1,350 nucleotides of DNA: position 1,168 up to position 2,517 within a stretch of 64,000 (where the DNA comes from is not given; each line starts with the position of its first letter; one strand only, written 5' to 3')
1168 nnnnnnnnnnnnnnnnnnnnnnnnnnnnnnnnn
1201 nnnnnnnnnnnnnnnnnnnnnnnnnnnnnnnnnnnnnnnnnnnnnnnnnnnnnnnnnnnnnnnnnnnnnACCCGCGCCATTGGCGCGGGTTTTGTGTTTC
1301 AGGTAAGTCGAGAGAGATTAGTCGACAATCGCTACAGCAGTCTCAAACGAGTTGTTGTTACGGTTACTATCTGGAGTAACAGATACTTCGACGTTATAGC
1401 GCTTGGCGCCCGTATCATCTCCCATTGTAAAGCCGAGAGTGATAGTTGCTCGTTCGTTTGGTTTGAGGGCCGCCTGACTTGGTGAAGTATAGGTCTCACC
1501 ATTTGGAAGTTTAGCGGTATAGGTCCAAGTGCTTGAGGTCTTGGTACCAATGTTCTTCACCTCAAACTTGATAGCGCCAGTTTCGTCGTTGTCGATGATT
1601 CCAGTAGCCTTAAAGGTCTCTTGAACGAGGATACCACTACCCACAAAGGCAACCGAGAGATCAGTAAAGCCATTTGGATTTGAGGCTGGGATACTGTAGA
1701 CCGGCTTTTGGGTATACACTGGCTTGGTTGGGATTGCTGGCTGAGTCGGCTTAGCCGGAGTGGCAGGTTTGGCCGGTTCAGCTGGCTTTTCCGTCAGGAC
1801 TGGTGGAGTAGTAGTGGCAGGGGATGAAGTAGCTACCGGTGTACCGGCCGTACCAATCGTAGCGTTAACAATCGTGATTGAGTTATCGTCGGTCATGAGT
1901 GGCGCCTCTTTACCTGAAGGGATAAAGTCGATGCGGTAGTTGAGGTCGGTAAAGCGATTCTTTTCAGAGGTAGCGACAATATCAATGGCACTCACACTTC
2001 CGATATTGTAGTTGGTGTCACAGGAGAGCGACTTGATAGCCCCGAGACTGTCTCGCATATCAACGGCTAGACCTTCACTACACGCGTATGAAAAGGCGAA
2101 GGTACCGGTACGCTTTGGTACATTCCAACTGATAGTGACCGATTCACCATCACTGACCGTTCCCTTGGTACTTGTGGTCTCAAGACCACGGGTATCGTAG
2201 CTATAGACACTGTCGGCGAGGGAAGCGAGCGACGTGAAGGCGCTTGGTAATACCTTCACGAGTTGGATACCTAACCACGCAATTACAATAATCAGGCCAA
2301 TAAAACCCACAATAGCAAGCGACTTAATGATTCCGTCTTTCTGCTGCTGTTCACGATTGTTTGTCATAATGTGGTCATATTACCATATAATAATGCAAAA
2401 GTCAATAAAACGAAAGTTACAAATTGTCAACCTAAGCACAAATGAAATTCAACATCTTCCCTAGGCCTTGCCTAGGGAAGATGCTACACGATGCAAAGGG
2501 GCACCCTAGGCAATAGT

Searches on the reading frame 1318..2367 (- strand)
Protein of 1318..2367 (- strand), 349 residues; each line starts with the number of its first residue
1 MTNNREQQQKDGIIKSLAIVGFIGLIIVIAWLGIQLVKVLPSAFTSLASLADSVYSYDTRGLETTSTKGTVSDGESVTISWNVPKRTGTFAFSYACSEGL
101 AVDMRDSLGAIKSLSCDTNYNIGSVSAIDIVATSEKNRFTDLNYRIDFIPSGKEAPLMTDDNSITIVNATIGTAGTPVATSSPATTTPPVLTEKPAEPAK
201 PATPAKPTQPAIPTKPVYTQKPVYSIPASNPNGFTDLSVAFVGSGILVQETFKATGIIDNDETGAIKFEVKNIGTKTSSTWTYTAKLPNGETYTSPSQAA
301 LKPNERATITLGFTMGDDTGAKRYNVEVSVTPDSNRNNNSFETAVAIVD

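Call 10: search_protein_families(library=pfam, proteins=[window:1318-2367:-], max_evalue=0.001)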
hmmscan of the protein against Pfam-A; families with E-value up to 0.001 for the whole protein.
window:1318-2367:- (349 aa): 1 family
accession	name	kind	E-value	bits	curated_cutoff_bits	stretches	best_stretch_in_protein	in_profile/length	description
PF10633.15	NPCBM_assoc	-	0.00065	20.3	24.4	0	260-331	3-76/78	NPCBM-associated, NEW3 domain of alpha-galactosidase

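Call 36: find_encoding_contigs(protein=window:1318-2367:-, flank=10000, max_places=2)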
Protein window:1318-2367:- (349 aa): 1 contig read that carries it; 1 place shown.
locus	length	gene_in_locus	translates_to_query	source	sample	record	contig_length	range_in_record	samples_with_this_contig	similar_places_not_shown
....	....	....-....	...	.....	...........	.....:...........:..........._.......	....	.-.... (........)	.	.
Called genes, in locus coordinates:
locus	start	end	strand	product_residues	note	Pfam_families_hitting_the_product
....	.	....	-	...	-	?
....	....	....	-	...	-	-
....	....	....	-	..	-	-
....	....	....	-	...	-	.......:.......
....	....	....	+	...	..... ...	-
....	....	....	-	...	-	?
